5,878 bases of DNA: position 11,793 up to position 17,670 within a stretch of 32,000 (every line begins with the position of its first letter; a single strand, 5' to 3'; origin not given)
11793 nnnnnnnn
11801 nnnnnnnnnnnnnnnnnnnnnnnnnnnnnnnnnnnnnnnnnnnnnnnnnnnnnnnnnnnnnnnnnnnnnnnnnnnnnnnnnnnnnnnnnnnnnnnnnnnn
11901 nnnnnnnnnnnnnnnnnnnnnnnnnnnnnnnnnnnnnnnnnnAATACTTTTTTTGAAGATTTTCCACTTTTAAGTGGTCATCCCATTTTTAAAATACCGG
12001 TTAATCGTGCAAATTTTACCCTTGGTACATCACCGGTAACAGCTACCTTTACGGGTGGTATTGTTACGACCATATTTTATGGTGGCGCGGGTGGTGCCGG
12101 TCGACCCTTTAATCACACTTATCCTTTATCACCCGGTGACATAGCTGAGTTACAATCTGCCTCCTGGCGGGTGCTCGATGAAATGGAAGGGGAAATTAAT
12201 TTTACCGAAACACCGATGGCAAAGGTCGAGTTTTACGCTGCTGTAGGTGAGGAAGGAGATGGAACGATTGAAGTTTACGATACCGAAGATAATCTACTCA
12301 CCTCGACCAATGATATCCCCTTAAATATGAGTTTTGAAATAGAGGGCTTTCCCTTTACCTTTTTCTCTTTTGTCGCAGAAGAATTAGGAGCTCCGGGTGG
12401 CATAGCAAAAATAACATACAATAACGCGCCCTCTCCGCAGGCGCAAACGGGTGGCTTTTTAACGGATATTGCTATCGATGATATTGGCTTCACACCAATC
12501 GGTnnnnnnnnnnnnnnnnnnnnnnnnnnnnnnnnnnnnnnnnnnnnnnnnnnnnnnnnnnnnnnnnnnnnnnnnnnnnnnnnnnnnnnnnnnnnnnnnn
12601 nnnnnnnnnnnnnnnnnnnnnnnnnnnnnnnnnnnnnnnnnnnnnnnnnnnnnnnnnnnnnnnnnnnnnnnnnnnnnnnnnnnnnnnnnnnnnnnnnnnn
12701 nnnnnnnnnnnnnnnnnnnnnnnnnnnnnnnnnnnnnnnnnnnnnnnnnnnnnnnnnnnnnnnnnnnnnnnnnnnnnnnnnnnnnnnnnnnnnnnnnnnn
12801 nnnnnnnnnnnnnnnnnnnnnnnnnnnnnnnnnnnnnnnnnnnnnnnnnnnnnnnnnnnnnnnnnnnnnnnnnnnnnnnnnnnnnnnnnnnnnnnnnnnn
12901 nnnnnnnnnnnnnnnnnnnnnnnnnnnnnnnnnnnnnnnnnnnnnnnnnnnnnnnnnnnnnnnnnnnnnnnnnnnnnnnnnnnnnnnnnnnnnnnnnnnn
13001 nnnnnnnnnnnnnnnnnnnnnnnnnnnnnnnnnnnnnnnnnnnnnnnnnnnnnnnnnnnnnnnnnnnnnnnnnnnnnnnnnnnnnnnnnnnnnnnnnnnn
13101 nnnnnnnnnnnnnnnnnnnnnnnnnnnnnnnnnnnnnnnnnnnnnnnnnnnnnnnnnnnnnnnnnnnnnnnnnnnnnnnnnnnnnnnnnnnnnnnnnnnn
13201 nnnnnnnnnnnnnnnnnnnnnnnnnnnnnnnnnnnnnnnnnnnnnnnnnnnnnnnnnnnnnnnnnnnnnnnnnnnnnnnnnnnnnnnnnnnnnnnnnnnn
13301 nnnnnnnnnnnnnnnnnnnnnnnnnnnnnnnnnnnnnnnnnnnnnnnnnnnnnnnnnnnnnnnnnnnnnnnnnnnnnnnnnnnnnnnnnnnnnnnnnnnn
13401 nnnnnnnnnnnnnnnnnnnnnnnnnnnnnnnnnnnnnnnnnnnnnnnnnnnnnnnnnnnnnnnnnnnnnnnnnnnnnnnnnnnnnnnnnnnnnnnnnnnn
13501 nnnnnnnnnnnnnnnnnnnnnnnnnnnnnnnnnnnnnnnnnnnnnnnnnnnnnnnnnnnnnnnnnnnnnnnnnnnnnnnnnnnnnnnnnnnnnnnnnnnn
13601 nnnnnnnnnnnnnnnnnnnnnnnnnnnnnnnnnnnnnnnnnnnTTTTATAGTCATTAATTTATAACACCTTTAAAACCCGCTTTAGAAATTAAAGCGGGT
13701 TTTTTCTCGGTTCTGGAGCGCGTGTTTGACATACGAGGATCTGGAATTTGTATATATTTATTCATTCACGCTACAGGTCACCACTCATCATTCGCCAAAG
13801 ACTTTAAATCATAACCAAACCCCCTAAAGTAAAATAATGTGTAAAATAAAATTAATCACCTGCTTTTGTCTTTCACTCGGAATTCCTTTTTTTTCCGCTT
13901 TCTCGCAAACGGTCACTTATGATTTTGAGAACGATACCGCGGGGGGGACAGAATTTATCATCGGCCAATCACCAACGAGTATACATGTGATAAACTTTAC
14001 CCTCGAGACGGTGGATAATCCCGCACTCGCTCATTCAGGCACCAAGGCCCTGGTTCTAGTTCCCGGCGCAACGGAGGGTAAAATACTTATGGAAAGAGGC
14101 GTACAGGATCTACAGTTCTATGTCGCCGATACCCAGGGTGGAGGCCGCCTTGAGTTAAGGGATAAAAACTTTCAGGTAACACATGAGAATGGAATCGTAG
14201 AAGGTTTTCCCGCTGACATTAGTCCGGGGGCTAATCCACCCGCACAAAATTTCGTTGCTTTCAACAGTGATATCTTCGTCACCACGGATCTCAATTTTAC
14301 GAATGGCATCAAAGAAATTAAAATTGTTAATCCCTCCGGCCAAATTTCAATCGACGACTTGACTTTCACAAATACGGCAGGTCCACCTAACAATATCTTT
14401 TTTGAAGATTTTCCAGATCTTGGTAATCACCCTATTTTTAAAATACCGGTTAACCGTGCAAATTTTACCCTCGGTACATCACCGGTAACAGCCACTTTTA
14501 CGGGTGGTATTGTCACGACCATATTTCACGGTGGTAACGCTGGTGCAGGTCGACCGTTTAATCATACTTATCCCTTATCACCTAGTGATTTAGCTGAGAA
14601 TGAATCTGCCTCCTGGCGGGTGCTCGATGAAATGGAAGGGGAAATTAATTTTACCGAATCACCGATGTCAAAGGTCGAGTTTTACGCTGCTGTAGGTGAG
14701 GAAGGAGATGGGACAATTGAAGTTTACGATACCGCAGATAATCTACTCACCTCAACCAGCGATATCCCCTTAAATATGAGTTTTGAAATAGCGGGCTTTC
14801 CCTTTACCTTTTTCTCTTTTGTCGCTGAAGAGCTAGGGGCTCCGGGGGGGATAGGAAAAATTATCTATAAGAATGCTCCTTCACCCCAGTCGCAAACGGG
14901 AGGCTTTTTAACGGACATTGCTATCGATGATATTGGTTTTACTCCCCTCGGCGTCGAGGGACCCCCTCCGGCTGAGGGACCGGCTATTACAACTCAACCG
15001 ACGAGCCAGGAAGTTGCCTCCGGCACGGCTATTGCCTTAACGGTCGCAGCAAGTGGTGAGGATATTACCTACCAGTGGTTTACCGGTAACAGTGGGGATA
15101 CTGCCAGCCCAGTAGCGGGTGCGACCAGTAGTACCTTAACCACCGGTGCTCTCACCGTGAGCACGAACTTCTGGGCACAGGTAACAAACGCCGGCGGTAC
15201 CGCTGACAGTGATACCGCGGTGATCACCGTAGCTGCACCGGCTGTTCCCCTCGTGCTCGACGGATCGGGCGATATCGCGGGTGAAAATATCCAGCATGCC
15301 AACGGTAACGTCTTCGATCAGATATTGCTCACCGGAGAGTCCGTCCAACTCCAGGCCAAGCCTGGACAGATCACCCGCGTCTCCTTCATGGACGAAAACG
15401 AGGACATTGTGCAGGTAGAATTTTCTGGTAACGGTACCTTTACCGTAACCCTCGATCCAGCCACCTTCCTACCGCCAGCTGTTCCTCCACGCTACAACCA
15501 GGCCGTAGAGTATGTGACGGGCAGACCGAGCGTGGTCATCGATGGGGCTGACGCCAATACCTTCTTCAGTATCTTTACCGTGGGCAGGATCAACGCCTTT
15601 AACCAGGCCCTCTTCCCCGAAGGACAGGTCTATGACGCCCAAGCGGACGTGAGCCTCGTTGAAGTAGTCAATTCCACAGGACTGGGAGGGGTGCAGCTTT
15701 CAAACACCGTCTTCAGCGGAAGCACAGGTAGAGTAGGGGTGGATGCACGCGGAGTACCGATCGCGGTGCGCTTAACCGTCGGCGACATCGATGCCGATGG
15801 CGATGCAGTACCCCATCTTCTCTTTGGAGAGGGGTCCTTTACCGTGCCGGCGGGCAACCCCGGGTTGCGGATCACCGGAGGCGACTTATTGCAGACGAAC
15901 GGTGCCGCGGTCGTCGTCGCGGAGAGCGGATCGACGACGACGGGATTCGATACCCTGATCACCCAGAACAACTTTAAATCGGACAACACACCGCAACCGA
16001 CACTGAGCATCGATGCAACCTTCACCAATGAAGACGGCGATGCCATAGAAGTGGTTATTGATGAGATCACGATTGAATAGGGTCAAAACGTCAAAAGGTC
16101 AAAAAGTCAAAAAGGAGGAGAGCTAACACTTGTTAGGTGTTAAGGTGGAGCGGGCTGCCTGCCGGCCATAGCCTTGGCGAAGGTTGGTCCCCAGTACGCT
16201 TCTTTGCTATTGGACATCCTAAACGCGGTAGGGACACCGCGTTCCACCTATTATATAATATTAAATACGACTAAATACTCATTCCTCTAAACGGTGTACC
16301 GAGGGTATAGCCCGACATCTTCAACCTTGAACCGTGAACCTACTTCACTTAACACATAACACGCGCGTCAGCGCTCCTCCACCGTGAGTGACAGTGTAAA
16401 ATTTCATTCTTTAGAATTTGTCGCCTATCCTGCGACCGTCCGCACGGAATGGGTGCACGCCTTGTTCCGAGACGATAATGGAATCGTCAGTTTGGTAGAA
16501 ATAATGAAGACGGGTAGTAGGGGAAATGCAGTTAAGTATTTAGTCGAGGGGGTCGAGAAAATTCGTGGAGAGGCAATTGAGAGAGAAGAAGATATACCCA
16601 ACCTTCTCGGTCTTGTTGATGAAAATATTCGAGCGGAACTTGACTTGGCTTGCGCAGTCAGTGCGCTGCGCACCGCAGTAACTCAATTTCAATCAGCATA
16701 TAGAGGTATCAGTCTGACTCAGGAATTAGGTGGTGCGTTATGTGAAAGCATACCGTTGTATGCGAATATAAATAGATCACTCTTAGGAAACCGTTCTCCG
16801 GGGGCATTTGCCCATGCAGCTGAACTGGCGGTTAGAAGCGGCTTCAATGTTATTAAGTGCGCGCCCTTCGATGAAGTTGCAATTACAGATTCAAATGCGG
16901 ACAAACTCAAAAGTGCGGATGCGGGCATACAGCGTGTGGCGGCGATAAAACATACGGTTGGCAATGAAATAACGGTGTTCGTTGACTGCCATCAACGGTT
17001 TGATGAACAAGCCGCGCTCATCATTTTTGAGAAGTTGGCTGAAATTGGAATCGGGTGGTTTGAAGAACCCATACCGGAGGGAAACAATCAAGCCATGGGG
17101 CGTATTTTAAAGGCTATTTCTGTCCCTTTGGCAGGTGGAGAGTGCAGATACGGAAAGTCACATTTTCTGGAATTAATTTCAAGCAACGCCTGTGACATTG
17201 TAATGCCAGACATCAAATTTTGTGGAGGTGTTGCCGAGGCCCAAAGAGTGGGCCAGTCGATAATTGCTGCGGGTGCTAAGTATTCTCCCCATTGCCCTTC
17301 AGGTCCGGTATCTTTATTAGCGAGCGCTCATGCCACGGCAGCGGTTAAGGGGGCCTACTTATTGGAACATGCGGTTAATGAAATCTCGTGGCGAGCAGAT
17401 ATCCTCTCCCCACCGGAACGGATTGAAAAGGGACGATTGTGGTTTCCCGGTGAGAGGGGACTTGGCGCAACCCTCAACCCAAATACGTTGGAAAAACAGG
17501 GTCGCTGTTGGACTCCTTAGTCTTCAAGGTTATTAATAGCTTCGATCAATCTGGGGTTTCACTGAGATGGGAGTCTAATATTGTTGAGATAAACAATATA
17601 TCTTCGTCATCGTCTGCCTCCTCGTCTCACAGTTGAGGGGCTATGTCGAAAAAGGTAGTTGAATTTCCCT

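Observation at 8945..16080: Head-to-tail triplication of a ~2.45 kb unit encoding ~750-aa secreted multidomain proteins of unknown function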

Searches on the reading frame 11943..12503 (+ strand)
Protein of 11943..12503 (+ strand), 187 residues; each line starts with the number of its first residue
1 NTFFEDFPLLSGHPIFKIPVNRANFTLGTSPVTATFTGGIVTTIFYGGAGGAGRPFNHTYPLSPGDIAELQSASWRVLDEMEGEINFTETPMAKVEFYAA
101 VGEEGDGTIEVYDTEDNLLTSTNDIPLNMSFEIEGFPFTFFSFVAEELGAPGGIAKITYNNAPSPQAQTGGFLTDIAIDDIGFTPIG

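Call 35: search_protein_families(library=pfam, proteins=[window:11943-12503:+], max_evalue=10)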
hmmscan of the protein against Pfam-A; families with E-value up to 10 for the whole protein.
window:11943-12503:+ (187 aa): 1 family
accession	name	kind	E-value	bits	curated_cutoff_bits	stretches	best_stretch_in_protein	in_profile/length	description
PF20622.4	Big_15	-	0.18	12.1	27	1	20-40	3-24/82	Bacterial Ig domain (Big_16)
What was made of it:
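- On CBM51 / galactose-binding-like carbohydrate-binding modules: Module 2 has only a chance Big_15 match at E 0.18 (call 35).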

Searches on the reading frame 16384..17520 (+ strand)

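Call 7: search_protein_families(library=pfam, proteins=[window:16384-17520:+], max_evalue=0.001)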
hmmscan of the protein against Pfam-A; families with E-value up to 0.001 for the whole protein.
window:16384-17520:+ (378 aa): 1 family
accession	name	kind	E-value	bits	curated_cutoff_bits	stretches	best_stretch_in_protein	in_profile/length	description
PF13378.12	MR_MLE_C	-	1.3e-48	166.1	29.4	1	143-366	3-217/219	Enolase C-terminal domain-like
